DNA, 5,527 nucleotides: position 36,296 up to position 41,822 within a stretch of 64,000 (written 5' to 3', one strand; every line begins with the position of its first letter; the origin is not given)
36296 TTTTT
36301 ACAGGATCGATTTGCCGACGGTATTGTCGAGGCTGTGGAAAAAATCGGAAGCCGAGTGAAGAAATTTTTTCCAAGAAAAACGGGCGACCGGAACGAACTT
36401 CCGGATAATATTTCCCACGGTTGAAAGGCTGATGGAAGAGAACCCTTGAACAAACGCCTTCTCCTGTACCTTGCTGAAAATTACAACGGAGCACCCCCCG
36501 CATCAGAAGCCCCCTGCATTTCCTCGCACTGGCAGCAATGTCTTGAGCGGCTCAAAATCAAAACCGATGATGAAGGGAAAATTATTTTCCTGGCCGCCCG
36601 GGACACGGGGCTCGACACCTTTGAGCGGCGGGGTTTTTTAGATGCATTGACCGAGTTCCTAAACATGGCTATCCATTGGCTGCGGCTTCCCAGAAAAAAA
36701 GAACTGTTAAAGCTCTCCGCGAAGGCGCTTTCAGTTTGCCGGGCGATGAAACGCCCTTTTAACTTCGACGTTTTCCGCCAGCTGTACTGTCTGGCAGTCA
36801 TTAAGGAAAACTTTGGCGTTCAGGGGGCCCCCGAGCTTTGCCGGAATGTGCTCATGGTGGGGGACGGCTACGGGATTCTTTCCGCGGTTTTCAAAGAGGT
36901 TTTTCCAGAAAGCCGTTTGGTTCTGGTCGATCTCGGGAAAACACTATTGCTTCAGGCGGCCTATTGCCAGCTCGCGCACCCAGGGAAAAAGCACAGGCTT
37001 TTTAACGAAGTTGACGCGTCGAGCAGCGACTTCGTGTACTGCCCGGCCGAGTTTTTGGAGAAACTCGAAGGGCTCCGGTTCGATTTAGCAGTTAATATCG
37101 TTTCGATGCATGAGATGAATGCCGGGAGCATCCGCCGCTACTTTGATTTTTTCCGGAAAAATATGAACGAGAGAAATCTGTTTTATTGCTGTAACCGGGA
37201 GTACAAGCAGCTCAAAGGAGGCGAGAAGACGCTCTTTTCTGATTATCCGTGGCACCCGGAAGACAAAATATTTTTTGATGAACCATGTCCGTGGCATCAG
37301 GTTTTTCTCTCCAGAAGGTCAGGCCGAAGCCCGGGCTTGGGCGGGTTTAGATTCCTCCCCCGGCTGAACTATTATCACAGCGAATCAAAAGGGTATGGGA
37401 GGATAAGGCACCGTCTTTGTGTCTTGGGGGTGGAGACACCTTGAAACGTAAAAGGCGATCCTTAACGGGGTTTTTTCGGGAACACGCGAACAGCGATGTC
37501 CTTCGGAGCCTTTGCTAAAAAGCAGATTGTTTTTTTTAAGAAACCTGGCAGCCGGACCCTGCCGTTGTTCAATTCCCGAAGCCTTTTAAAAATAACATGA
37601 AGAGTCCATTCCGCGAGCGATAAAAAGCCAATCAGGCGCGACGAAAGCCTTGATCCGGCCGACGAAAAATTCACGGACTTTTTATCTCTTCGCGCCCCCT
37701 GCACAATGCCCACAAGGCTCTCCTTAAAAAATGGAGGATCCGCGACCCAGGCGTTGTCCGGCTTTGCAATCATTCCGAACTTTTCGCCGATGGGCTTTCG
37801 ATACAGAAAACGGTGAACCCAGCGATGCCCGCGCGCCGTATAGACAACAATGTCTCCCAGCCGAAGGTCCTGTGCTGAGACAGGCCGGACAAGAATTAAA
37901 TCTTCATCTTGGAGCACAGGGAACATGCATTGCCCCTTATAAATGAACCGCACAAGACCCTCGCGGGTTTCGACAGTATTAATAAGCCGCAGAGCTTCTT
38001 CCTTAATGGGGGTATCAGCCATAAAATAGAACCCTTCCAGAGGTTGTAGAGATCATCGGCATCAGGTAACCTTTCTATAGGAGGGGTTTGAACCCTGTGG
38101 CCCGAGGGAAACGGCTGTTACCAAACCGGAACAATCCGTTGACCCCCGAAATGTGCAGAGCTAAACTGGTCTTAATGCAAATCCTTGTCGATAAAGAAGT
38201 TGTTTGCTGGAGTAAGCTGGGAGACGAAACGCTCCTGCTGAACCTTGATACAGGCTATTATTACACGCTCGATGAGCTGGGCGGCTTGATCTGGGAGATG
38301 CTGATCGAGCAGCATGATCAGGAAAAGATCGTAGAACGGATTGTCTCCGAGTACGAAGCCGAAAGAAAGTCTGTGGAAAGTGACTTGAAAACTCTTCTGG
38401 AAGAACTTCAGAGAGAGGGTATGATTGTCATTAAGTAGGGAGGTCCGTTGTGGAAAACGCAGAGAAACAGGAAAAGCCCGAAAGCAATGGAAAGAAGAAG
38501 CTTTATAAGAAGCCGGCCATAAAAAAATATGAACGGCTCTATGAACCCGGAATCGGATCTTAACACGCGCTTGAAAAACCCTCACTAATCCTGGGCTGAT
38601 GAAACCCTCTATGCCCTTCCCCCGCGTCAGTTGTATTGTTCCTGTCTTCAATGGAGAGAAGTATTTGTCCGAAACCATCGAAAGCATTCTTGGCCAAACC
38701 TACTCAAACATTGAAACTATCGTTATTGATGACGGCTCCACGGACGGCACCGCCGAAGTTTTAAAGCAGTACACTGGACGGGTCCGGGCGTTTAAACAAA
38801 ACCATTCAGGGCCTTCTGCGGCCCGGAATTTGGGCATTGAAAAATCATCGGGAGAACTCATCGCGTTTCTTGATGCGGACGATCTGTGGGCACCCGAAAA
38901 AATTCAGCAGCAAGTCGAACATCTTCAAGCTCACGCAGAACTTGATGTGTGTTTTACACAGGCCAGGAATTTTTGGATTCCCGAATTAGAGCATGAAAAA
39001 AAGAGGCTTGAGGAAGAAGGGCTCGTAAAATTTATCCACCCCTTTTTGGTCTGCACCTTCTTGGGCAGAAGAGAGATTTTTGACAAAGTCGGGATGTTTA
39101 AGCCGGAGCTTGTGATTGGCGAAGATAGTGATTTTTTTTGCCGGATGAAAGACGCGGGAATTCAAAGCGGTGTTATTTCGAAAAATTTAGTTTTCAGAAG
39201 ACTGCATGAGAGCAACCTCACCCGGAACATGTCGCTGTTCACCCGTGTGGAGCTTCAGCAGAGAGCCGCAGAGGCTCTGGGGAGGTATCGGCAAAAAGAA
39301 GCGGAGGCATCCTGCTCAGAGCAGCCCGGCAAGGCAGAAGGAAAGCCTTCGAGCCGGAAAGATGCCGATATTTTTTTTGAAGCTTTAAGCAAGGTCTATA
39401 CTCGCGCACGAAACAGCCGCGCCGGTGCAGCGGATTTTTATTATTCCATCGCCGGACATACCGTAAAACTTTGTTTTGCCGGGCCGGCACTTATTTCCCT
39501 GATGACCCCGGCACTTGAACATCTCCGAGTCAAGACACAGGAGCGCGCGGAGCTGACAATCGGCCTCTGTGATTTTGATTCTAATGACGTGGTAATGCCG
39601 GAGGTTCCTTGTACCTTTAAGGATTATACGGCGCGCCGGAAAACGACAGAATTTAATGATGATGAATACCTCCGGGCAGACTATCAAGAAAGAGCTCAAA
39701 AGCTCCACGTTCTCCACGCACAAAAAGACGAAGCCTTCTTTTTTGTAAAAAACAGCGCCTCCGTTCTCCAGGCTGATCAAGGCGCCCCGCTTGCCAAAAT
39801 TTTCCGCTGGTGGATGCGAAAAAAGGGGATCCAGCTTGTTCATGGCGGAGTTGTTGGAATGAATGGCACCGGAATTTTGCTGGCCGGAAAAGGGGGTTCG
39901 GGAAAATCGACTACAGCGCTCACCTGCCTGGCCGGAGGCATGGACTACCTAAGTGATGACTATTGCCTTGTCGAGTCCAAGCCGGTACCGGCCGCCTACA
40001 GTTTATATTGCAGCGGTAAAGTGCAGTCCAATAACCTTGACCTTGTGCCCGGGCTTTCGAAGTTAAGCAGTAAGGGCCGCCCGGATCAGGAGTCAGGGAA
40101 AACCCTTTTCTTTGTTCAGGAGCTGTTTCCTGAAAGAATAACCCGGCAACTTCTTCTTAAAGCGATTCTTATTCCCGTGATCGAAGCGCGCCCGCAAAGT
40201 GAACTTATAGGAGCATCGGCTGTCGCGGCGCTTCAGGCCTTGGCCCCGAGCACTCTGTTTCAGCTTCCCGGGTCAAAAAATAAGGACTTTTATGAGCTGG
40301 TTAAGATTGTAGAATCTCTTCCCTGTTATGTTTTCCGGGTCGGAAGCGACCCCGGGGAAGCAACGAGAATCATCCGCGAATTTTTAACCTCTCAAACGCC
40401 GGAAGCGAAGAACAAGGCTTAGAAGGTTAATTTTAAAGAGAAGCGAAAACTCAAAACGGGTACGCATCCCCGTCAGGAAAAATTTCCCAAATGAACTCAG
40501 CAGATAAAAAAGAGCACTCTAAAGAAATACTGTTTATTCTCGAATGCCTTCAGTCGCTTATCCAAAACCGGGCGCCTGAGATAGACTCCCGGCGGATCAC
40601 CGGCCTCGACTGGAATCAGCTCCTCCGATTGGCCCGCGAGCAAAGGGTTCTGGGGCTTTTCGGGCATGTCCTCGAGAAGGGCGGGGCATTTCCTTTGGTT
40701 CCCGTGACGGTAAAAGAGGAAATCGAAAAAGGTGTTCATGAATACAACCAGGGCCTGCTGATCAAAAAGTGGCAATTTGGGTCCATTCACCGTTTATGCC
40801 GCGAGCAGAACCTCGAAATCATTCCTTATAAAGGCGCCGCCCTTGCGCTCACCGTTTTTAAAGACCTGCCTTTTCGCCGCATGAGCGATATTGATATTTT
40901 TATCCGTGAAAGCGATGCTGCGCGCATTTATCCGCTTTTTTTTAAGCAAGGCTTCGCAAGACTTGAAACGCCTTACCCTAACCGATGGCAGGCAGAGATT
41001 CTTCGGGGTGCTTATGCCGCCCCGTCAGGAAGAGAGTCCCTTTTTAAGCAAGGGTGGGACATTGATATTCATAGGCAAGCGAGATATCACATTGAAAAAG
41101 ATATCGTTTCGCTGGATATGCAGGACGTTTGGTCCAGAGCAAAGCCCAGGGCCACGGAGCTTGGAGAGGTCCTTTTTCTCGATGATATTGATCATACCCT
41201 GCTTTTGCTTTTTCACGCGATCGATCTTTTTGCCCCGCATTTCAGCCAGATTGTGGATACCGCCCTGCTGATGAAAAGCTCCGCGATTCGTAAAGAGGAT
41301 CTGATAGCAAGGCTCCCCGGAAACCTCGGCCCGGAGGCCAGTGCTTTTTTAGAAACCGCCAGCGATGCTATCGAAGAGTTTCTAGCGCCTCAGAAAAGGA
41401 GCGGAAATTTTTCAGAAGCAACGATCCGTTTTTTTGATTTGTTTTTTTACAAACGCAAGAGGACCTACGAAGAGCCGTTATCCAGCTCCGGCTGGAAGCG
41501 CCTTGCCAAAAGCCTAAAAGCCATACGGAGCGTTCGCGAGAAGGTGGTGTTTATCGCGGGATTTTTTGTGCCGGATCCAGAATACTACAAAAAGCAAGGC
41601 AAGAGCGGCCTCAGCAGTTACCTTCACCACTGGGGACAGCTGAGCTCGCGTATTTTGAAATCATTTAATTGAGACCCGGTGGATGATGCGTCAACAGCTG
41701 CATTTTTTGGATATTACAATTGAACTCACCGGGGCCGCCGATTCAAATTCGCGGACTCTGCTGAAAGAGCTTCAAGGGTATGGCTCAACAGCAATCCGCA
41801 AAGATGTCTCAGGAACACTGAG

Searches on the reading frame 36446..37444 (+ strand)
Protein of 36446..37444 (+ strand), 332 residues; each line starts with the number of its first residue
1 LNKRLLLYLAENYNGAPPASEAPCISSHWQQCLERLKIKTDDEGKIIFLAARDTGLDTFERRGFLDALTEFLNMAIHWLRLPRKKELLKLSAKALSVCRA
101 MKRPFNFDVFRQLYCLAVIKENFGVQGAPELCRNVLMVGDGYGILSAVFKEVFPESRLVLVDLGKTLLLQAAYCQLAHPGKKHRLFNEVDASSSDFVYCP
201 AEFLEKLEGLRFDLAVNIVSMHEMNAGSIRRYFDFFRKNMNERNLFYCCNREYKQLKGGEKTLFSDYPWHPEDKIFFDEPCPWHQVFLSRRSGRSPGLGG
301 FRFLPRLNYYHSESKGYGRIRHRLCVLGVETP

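Call 5: search_protein_families(library=pfam, proteins=[window:36446-37444:+], max_evalue=0.01)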
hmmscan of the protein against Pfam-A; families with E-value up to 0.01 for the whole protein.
window:36446-37444:+ (332 aa): 0 families

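Call 61: search_protein_families(library=ncbifam, proteins=[window:36446-37444:+], max_evalue=0.01)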
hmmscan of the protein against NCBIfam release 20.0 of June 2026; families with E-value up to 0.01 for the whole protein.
window:36446-37444:+ (332 aa): 1 family
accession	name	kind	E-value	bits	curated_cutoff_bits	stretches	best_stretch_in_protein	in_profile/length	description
TIGR04371.1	methyltran_NanM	subfamily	2.9e-18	66.4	44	1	103-250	125-273/273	putative sugar O-methyltransferase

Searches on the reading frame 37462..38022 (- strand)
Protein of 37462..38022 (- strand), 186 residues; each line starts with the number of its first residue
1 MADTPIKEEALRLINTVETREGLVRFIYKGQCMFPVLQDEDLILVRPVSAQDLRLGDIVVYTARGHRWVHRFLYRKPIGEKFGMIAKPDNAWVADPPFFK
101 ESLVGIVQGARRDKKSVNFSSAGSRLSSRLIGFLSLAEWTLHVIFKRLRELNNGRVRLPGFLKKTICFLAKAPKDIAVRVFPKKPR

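Call 21: search_protein_families(library=pfam, proteins=[window:37462-38022:-], max_evalue=0.001)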
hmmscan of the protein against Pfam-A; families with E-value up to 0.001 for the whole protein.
window:37462-38022:- (186 aa): 1 family
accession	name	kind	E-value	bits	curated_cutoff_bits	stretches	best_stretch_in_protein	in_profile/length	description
PF00717.28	Peptidase_S24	-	1.9e-05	24.8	23.3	1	17-73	28-83/116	Peptidase S24-like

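Call 61: search_protein_families(library=ncbifam, proteins=[window:37462-38022:-], max_evalue=0.01)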
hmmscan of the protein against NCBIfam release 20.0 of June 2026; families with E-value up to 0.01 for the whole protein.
window:37462-38022:- (186 aa): 3 families
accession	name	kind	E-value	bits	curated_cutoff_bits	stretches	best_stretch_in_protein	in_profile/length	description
TIGR02228.1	sigpep_I_arch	equivalog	4.3e-10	39.7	51.85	1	16-108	26-119/158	signal peptidase I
TIGR02754.1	sod_Ni_protease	equivalog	0.002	18.6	63.25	1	29-60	4-37/90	nickel-type superoxide dismutase maturation protease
TIGR02227.1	sigpep_I_bact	equivalog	0.002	18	47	1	29-65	26-64/162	signal peptidase I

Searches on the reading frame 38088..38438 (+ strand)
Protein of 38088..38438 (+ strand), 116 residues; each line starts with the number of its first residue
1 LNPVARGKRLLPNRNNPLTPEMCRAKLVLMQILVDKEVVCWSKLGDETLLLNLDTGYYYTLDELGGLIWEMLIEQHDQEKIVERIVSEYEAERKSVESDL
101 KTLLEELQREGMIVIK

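Call 21: search_protein_families(library=pfam, proteins=[window:38088-38438:+], max_evalue=0.001)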
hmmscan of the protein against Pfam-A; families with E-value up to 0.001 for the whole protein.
window:38088-38438:+ (116 aa): 1 family
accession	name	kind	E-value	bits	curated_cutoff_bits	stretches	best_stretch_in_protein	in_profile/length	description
PF05402.18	PqqD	-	4.1e-16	59.5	23.4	1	47-113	1-67/67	Coenzyme PQQ synthesis protein D (PqqD)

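Call 34: search_protein_families(library=ncbifam, proteins=[window:38088-38438:+], max_evalue=0.01)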
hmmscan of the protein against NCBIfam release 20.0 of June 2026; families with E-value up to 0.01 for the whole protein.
window:38088-38438:+ (116 aa): 7 families
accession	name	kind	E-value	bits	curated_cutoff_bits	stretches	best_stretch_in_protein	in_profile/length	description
NF033536.1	lasso_PqqD_Bac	exception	9.5e-17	60.9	80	1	31-114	4-87/88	lasso peptide biosynthesis PqqD family chaperone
NF033530.1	lasso_PqqD_Strm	exception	6.5e-13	48.7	70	1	43-112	8-77/78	lasso peptide biosynthesis PqqD family chaperone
TIGR04248.1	SCM_PqqD_rel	equivalog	1.5e-06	28.3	100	1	37-112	5-80/84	SynChlorMet cassette protein ScmD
TIGR04302.1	geo_PqqD_fam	equivalog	4.5e-06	27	100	1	53-113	41-100/102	GeoRSP system PqqD family peptide chaperone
NF050069.2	PqqD_rel_WgkC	exception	0.00016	21.6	110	1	57-108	30-81/103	PqqD family peptide maturation chaperone WgkC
TIGR04353.1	PqqD_rel_X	equivalog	0.00079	20.3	35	1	45-113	2-73/74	HPr-rel-A system PqqD family peptide chaperone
TIGR03859.1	PQQ_PqqD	equivalog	0.0046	16.8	46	1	60-113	28-80/81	pyrroloquinoline quinone biosynthesis peptide chaperone PqqD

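Call 90: search_solved_structures(query=window:38088-38435:+, max_evalue=1, show_alignments=1)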
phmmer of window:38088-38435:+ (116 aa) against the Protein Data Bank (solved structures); distinct sequences matched with E-value up to 1: 10.
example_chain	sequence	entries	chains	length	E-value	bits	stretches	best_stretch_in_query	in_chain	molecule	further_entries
5v1u_A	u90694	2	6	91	4.4e-12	49.4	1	38-110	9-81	TbiB1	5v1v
9x90_B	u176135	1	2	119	4.7e-10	42.9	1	21-113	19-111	Lasso peptide biosynthesis PqqD family chaperone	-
6jx3_B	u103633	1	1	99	2.2e-06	31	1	49-113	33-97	TfuB1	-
9x8z_B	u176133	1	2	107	0.00092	22.6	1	44-113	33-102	PqqD family protein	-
6f1t_X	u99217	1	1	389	0.053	16.9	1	15-111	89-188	BICD family-like cargo adapter 1,BICD family-like cargo adapter 1,BICD family-like cargo a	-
6f1t_x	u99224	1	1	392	0.054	16.9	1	15-111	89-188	BICD family-like cargo adapter 1,BICD family-like cargo adapter 1,BICD family-like cargo a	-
6f1u_X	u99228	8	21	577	0.058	16.8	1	15-111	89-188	BICD family-like cargo adapter 1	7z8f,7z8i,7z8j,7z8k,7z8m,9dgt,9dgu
6znm_X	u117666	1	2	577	0.13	15.7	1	15-111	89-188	BICD family-like cargo adapter 1,BICD family-like cargo adapter 1,BICDR1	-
5gmd_A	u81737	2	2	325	0.91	12.9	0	38-92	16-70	Diphosphomevalonate decarboxylase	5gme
4z7c_A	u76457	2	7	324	0.93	12.9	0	38-92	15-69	Diphosphomevalonate decarboxylase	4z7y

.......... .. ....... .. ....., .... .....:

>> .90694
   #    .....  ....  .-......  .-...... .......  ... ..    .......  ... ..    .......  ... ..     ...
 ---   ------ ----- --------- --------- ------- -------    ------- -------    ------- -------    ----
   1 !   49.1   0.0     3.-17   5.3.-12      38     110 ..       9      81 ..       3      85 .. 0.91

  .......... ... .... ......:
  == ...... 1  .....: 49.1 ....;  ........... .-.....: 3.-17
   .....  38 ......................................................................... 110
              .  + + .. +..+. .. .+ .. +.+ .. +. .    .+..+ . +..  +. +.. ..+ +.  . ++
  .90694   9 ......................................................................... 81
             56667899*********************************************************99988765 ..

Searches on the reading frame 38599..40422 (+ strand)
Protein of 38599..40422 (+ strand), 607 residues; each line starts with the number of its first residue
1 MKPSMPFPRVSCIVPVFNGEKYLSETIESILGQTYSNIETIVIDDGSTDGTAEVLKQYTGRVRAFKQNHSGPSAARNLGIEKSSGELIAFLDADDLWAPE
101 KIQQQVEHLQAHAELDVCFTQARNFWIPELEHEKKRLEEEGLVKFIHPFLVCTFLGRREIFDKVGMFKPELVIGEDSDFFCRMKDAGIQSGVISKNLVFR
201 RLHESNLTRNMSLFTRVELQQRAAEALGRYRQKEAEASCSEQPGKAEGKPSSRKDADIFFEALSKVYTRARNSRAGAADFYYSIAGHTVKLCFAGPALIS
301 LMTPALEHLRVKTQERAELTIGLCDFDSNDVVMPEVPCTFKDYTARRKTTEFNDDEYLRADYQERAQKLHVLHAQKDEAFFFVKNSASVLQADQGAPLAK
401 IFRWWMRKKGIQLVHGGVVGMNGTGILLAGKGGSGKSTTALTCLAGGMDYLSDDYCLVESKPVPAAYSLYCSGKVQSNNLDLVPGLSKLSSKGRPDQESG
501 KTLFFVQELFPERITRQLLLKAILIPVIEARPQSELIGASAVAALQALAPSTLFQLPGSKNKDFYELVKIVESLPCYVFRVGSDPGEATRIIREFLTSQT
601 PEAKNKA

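Call 5: search_protein_families(library=pfam, proteins=[window:38599-40422:+], max_evalue=0.01)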
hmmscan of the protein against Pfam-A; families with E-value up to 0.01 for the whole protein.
window:38599-40422:+ (607 aa): 5 families
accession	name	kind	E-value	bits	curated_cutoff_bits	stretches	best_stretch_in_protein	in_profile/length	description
PF00535.33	Glycos_transf_2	-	6.1e-37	127.6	23.3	1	11-163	1-166/168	Glycosyl transferase family 2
PF10111.15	Glyco_tranf_2_2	-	2.1e-18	67.3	27.3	1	11-228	1-243/276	Glycosyltransferase like family 2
PF13641.12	Glyco_tranf_2_3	-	1.3e-16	61.8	27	1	8-206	1-216/230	Glycosyltransferase like family 2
PF07475.17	Hpr_kinase_C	-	2.3e-06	27.7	33.3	1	413-460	8-55/171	HPr Serine kinase C-terminal domain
PF13704.12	Glyco_tranf_2_4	-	0.0088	16.9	27.5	0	22-96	6-83/98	Glycosyl transferase family 2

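Call 34: search_protein_families(library=ncbifam, proteins=[window:38599-40422:+], max_evalue=0.01)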
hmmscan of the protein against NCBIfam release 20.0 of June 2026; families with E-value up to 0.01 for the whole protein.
window:38599-40422:+ (607 aa): 30 families (the best 25 are shown)
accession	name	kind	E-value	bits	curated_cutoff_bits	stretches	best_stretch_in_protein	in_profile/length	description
NF047683.1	TeichurnBiosyTuaG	equivalog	2.7e-27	96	400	1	8-120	6-121/252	teichuronic acid biosynthesis protein TuaG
NF007482.0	PRK10073.1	equivalog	3.5e-26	92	423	1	8-125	6-125/334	glycosyltransferase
NF053739.1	GlytfEpsEBac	equivalog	8.5e-21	74.1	450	1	8-123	1-121/265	glycosyltransferase EpsE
NF041875.1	EPS_EpsD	equivalog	1.5e-20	73.8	370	1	10-203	1-209/325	exopolysaccharide biosynthesis glycosyltransferase EpsD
TIGR04283.1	glyco_like_mftF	equivalog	2e-19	70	182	1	10-220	1-207/221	TIGR04283 family arsenosugar biosynthesis glycosyltransferase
TIGR03965.1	mycofact_glyco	equivalog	6.5e-19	68.1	280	1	7-188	73-268/467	mycofactocin biosynthesis glycosyltransferase MftF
TIGR03937.1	PgaC_IcaA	equivalog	8.4e-17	61.2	422.3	1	7-115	44-156/407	poly-beta-1,6-N-acetyl-D-glucosamine synthase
NF050050.1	ProtGlycPglI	equivalog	2.2e-14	53.5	500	1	8-109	2-108/306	GalNAc(5)-diNAcBac-PP-undecaprenol beta-1,3-glucosyltransferase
NF038299.1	EPS_HpsN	equivalog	4.6e-14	52.1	425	1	8-116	1-113/317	hormogonium polysaccharide biosynthesis glycosyltransferase HpsN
NF038302.1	EPS_HpsE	equivalog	5.9e-14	51.7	300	1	11-118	4-120/307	hormogonium polysaccharide biosynthesis glycosyltransferase HpsE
NF041394.1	GtaseAglG_Halo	equivalog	1.1e-13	51.2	440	1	9-115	2-113/304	glucosyl-dolichyl phosphate glucuronosyltransferase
TIGR03111.1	glyc2_xrt_Gpos1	hypoth_equivalog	1.4e-10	40.5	363.95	1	4-116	45-163/439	TIGR03111 family XrtG-associated glycosyltransferase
TIGR04017.1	WcaA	equivalog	1.8e-10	40.9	495.75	1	8-111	5-112/279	colanic acid biosynthesis glycosyltransferase WcaA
NF007453.0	PRK10018.1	equivalog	4.7e-10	39.6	382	1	8-110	6-112/280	colanic acid biosynthesis glycosyltransferase WcaA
TIGR03469.1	HpnB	hypoth_equivalog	1.8e-08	33.8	379.25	1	6-111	42-162/386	hopene-associated glycosyltransferase HpnB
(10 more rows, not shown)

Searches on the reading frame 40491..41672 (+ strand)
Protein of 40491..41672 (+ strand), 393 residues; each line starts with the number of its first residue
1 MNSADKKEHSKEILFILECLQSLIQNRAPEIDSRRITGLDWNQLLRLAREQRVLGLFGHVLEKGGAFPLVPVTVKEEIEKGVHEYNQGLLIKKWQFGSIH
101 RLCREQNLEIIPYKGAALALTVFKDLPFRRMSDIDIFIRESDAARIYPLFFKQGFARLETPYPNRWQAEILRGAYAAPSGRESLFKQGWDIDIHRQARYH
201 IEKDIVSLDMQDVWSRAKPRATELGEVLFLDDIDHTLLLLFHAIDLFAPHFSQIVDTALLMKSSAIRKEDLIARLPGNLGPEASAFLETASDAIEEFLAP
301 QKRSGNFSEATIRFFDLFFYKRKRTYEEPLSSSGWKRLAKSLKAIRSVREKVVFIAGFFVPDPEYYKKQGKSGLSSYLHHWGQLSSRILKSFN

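Call 5: search_protein_families(library=pfam, proteins=[window:40491-41672:+], max_evalue=0.01)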
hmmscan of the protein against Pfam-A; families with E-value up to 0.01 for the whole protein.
window:40491-41672:+ (393 aa): 1 family
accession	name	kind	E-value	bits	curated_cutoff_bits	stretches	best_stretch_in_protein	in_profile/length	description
PF14907.12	NTP_transf_5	-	8.1e-30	104.6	31.2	1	39-274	3-227/249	Uncharacterised nucleotidyltransferase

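Call 34: search_protein_families(library=ncbifam, proteins=[window:40491-41672:+], max_evalue=0.01)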
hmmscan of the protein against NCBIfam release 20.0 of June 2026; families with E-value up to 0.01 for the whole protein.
window:40491-41672:+ (393 aa): 0 families
